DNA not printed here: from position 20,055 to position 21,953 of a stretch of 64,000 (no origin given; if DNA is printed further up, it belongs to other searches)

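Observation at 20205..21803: Phage-encoded GroEL-like chaperonin without an adjacent GroES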

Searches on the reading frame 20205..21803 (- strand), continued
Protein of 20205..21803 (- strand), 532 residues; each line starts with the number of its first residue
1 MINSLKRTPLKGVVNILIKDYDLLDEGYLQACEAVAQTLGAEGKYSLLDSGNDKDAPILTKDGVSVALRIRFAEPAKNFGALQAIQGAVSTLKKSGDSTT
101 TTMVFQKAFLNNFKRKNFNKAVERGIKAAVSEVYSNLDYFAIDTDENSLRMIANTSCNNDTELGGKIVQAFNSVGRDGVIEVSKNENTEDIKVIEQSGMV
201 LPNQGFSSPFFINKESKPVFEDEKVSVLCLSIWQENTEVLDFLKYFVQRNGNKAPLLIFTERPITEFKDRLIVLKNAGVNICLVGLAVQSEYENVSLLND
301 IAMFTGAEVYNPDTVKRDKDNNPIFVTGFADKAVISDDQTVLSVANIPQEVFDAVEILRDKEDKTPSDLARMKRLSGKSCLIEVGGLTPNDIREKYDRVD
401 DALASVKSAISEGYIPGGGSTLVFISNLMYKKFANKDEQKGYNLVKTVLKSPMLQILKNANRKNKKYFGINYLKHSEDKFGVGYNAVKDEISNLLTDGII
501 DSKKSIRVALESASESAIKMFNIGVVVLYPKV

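Call 12: find_encoding_contigs(protein=window:20205-21803:-, flank=10000, max_places=6)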
Protein window:20205-21803:- (532 aa): 6 contigs read that carry it; 3 places shown.
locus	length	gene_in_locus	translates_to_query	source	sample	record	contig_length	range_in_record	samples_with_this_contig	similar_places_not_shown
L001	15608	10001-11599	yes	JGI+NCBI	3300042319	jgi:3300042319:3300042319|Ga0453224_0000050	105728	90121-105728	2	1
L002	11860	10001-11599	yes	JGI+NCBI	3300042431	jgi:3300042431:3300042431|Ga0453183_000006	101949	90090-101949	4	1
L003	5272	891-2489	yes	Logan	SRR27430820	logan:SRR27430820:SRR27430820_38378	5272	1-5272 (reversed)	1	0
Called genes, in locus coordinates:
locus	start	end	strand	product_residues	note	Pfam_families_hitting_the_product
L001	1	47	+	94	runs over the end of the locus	-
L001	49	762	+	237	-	-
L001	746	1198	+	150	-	-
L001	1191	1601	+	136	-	-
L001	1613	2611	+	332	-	PF00154:RecA_N, PF21096:RecA_C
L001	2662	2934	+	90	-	-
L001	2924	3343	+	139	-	PF19835:SegE_GIY-YIG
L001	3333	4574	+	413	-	PF01541:GIY-YIG, PF07460:NUMOD3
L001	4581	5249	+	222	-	PF02562:PhoH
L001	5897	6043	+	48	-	-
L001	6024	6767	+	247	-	PF18909:dGTP_diPhyd_N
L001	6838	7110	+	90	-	-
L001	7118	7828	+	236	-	-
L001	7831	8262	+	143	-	-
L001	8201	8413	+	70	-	-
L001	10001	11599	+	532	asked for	PF00118:Cpn60_TCP1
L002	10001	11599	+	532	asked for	PF00118:Cpn60_TCP1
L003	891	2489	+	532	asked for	PF00118:Cpn60_TCP1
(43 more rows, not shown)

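Call 22: find_encoding_contigs(protein=P0001, flank=6000, max_places=4)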
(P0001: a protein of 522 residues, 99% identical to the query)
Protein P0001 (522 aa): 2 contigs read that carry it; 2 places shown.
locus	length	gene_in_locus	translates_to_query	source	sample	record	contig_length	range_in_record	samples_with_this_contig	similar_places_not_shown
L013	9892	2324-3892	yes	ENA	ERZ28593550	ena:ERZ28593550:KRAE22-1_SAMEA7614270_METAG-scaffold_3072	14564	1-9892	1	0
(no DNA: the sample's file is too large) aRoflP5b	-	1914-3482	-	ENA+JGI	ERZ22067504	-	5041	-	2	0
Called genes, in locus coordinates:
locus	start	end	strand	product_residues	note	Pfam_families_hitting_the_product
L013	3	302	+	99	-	?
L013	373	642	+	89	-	-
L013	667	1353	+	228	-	-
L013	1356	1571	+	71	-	-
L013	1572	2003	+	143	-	-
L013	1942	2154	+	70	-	-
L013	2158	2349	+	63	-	-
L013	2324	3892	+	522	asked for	PF00118:Cpn60_TCP1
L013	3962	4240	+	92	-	-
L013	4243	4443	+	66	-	-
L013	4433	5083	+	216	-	-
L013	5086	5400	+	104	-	-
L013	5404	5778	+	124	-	-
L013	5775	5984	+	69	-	-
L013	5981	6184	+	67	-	-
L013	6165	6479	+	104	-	-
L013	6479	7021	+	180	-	PF01145:Band_7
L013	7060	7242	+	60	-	-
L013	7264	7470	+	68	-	-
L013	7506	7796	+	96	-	-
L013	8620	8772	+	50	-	-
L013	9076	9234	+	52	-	-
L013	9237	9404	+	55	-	-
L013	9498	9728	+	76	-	-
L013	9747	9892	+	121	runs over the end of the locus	PF23864:DUF7222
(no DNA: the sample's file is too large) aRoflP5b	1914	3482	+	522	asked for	PF00118:Cpn60_TCP1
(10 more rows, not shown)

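Call 28: find_encoding_contigs(protein=P0027, flank=10000, max_places=1)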
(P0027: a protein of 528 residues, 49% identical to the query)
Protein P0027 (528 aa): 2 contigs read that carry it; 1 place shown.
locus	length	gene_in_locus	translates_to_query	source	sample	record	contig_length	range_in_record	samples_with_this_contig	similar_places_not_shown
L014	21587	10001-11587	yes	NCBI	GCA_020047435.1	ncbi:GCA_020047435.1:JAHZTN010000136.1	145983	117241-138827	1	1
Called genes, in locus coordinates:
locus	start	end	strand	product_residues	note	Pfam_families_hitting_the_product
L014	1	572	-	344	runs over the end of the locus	PF00154:RecA_N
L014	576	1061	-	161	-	-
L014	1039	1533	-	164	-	-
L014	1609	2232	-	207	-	PF00152:tRNA-synt_2 (weak), PF13393:tRNA-synt_His, PF00587:tRNA-synt_2b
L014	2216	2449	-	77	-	-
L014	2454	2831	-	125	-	-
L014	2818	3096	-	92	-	-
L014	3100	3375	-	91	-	-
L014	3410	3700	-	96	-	-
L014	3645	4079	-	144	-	-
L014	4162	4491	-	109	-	-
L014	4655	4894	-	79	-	-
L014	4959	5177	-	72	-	-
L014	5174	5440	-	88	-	-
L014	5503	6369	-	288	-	-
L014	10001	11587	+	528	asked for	PF00118:Cpn60_TCP1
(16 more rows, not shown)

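Call 29: find_encoding_contigs(protein=P0098, flank=10000, max_places=1)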
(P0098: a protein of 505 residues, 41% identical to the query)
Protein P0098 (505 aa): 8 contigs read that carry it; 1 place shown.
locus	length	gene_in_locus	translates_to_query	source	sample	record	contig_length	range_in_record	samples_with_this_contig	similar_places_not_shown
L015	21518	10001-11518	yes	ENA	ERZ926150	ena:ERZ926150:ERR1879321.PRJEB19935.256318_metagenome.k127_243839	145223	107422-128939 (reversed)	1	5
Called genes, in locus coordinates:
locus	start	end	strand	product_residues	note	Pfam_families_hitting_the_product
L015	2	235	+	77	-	-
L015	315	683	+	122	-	-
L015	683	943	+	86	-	-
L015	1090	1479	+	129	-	-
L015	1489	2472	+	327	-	PF00154:RecA_N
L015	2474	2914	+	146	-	-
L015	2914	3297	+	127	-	-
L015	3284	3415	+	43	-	-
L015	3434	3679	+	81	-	-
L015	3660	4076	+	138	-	PF19835:SegE_GIY-YIG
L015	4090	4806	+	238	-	PF02562:PhoH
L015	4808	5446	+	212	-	PF13455:MUG113 (weak), PF13518:HTH_28 (faint), PF22083:I-HmuI_NUMOD-like (weak)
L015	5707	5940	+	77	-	-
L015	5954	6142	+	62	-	-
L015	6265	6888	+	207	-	PF18909:dGTP_diPhyd_N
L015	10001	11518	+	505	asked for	PF00118:Cpn60_TCP1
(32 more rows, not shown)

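Call 44: predict_structure(alignment_id=A2)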
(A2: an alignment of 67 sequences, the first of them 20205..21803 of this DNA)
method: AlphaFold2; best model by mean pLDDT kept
length: 532 residues; sequences in the alignment: 67
mean_pLDDT: 91.7   pTM: 0.80
mean pLDDT of the five models: 91.7, 91.6, 90.7, 90.6, 90.4
residues with pLDDT >= 90: 396; 70-90: 121; 50-70: 5; < 50: 10
segments of 3 or more residues with pLDDT < 50: 1-10
pLDDT, mean of each block of 10 residues (from residue 1): 44 78 97 96 88 82 89 94 94 89 98 97 98 98 92 85 92 86 90 91 92 85 97 94 95 96 94 94 93 93 97 94 95 93 93 93 90 89 89 87 90 95 98 98 99 97 87 96 94 93 96 97 91 68
secondary structure, 60 per line:
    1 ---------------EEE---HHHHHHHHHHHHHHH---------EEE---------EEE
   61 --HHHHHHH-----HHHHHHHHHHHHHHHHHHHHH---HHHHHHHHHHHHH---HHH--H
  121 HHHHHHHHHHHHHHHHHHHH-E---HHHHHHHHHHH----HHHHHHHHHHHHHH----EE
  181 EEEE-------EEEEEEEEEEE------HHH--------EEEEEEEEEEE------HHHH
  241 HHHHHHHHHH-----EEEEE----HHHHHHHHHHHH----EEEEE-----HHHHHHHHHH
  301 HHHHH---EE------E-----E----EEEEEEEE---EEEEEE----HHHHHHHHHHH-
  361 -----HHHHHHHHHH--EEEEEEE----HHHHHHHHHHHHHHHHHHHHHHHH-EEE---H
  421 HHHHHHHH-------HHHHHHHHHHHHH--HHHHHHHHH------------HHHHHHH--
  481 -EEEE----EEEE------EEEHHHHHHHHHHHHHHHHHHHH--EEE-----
elements in order: E16-18 H22-36 E46-48 E58-60 H63-69 H75-95 H99-111 H120-140 H146-156 H161-174 E179-184 E192-202 E220-230 H237-250 E256-260 H265-276 E281-285 H291-305 E328-335 E339-344 H349-359 H366-375 E378-384 H389-412 E414-416 H420-428 H436-448 H451-459 H472-478 E482-485 E490-493 E500-502 H503-522 E525-527

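Call 48: fold_search(model_id=the predicted structure, library=pdb)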
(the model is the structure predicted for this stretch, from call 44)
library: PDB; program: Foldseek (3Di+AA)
matches with E <= 10: 828; with E <= 0.001: 560
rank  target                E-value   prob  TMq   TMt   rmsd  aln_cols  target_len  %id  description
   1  5da8_P                2.1e-39  1.00  0.81  0.82   4.1       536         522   28  Crystal structure of chaperonin GroEL from (released 2015-10-14)
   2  5da8_S                4.3e-39  1.00  0.78  0.81   4.1       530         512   27  Crystal structure of chaperonin GroEL from (released 2015-10-14)
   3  9k47_A                4.5e-39  1.00  0.79  0.79   4.3       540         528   27  Cryo-EM structure of glomalin (a group I chaperonin) from Rhizophagus irregularis BGC BJ09 (released 2025-08-13)
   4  8g7l_A                6.7e-39  1.00  0.77  0.77   4.9       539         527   25  ATP-bound mtHsp60 V72I (released 2023-07-12)
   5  8bl2_A                7.1e-39  1.00  0.82  0.83   3.5       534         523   26  Structure of GroEL-ATP complex plunge frozen 200 ms after reaction initiation (released 2023-08-09)
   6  9l8p_A                8.7e-39  1.00  0.61  0.61  13.2       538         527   24  in situ structure of mtHsp60-Hsp10 (released 2025-10-01)
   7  1oel_A                1.0e-38  1.00  0.81  0.82   3.7       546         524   25  CONFORMATIONAL VARIABILITY IN THE REFINED STRUCTURE OF THE CHAPERONIN GROEL AT 2.8 ANGSTROM RESOLUTION (released 1996-04-03)
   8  5da8_G                1.2e-38  1.00  0.79  0.84   3.8       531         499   26  Crystal structure of chaperonin GroEL from (released 2015-10-14)
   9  5da8_Y                1.3e-38  1.00  0.79  0.82   4.3       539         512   26  Crystal structure of chaperonin GroEL from (released 2015-10-14)
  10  5da8_Z                1.5e-38  1.00  0.80  0.82   3.9       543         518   27  Crystal structure of chaperonin GroEL from (released 2015-10-14)
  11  5da8_W                1.7e-38  1.00  0.81  0.83   3.9       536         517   26  Crystal structure of chaperonin GroEL from (released 2015-10-14)
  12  5da8_H                2.2e-38  1.00  0.79  0.81   4.3       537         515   27  Crystal structure of chaperonin GroEL from (released 2015-10-14)
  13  9es0_A                2.2e-38  1.00  0.60  0.61  12.9       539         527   26  ATP-bound human mitochondrial Hsp60-Hsp10 football complex (released 2025-04-09)
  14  4wsc_A                3.3e-38  1.00  0.81  0.82   3.6       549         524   26  Crystal structure of a GroELK105A mutant (released 2015-11-11)
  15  5da8_U                3.8e-38  1.00  0.81  0.83   4.0       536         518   27  Crystal structure of chaperonin GroEL from (released 2015-10-14)
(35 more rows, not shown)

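Call 66: find_related_loci(query=A2, collection=viral_contigs, flank=10000)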
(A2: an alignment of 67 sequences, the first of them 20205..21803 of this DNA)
Query A2 (532 aa) in viral_contigs; peptide patterns used: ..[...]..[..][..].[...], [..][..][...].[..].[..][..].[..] (x = any residue, [..] = any of these).
600 stretches matched a pattern (row limit reached: there are more); 562 encode a relative of the query (tblastn E <= 1e-3); the best 80 are kept; 80 distinct loci.
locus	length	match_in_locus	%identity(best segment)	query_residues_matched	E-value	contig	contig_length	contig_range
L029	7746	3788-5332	44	15-529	1e-122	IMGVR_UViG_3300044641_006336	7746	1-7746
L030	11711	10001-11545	44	15-529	1e-122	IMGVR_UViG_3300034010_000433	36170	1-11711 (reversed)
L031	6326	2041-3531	32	24-517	2e-57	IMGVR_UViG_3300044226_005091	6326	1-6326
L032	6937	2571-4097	31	24-528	6e-56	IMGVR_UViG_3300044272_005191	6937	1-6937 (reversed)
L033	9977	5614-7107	31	27-517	5e-53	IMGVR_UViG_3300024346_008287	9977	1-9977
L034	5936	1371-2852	31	24-513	4e-53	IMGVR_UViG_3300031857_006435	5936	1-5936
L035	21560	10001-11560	30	18-529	2e-52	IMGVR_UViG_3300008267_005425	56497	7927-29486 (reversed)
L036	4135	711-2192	32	24-517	3e-52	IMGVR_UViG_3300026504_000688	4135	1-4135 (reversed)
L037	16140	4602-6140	31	27-527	8e-52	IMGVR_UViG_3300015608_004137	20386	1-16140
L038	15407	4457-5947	32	24-517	1e-51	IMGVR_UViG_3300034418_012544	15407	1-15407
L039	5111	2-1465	31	34-517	3e-51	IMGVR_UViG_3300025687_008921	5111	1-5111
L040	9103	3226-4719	31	24-517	4e-51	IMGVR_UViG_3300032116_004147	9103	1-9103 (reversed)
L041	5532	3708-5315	32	3-531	6e-51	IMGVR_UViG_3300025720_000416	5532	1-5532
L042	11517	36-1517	31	24-517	7e-51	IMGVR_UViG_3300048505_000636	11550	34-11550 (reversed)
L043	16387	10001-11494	31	34-527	1e-50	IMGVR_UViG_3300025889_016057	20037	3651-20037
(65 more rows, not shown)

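Call 72: search_protein_families(library=ncbifam, proteins=[window:20205-21803:-], max_evalue=0.01)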
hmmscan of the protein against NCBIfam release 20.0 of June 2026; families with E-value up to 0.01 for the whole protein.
window:20205-21803:- (532 aa): 12 families
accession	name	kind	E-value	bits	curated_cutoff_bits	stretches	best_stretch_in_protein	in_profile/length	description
NF009487.0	PRK12849.1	subfamily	1e-75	255.1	352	1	24-517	15-510/543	chaperonin GroEL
NF000592.1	PRK00013.1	subfamily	5e-69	233.2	397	1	25-522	15-515/524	chaperonin GroEL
TIGR02348.1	GroEL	equivalog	2.9e-67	227.4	582.1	1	24-521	14-514/526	chaperonin GroEL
NF009488.0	PRK12850.1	subfamily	5.7e-64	216.5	475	1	25-520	17-514/544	chaperonin GroEL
NF009489.0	PRK12851.1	subfamily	1.2e-63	215.3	464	1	26-517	18-511/541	chaperonin GroEL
NF010704.0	PRK14104.1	subfamily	3.2e-47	161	1041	1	32-518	24-513/546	chaperonin GroEL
NF038369.1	GroEL3_Chlamy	exception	4.8e-33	114.6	600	1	59-525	43-504/506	variant chaperonin GroEL3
NF038370.1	GroEL2_Chlamy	exception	1e-17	64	600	1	53-514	41-506/533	variant chaperonin GroEL2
NF041083.2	thermosome_beta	equivalog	2.2e-10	40.2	400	2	391-526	378-516/520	thermosome subunit beta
NF041082.2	thermosome_alpha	equivalog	3.7e-10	39.3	450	2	32-216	30-219/519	thermosome subunit alpha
TIGR02341.1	chap_CCT_beta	equivalog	1.5e-08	33.7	522.15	1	33-215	28-214/519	T-complex protein 1 subunit beta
TIGR02339.1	thermosome_arch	subfamily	3.8e-07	29.2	671.1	1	386-524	373-515/521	thermosome subunit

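Call 77: search_protein_families(library=phrogs, proteins=[L013:2158-2349:+], max_evalue=1)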
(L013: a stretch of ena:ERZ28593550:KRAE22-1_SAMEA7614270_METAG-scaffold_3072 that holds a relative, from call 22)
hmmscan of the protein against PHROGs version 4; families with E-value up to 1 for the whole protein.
L013:2158-2349:+ (63 aa): 4 families
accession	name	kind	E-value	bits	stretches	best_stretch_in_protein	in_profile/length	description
phrog_37985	-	unknown function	0.076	14.5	1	5-50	32-77/110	-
phrog_13858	-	unknown function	0.21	13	1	9-57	56-104/120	-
phrog_38265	-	unknown function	0.27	12.1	1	9-51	19-61/71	-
phrog_20888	-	unknown function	0.29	12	1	6-58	21-70/72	-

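Call 82: fold_search(model_id=the predicted structure, library=viral)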
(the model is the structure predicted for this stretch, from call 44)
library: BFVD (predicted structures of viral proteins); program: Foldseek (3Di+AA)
matches with E <= 10: 269; with E <= 0.001: 10
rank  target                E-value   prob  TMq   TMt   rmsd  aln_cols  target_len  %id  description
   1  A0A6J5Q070            3.9e-38  1.00  0.84  0.80   3.7       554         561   25  GroL Chaperonin GroEL (HSP60 family) [uncultured Caudovirales phage]
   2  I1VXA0                8.2e-33  1.00  0.71  0.72   5.7       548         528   22  (no name in the UniProt tables at hand)
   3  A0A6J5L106            1.2e-31  1.00  0.79  0.73   5.5       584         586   20  GroL Chaperonin GroEL (HSP60 family) [uncultured Caudovirales phage]
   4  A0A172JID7            1.3e-31  1.00  0.74  0.71   5.7       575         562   18  Chaperonin GroEL [Bacillus phage AR9]
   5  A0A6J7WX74            3.5e-31  1.00  0.65  0.64   7.8       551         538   20  GroL Chaperonin GroEL (HSP60 family) [uncultured Caudovirales phage]
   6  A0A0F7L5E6            3.9e-30  1.00  0.72  0.75   4.9       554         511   19  Chaperonin GroEL [uncultured marine virus]
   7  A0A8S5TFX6            4.5e-30  1.00  0.66  0.59   7.3       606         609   19  Heat shock protein 60 [Myoviridae sp. ctIty1]
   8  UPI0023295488         4.5e-26  1.00  0.62  0.64   9.5       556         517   17  (no name look-up for this kind of identifier)
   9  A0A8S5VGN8            6.1e-19  1.00  0.61  0.44   9.2       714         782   12  T-complex protein 1 subunit theta [Myoviridae sp. ctkfK18]
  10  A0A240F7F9            1.3e-17  1.00  0.50  0.57  11.3       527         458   15  Thermosome (Fragment) [uncultured virus]
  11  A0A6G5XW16            3.0e-02  0.99  0.14  0.12   6.4       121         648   17  (no name in the UniProt tables at hand)
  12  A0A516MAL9            7.4e-02  0.04  0.09  0.07  30.5       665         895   12  (no name in the UniProt tables at hand)
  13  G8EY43                9.5e-02  0.09  0.10  0.09  17.8       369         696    9  Uncharacterized protein [Synechococcus phage S-CAM8]
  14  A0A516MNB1            1.5e-01  0.33  0.12  0.18  14.4       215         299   10  (no name in the UniProt tables at hand)
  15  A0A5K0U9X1            2.1e-01  0.28  0.13  0.08  16.4       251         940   10  Glycosyltransferase [Yasminevirus sp. GU-2018]
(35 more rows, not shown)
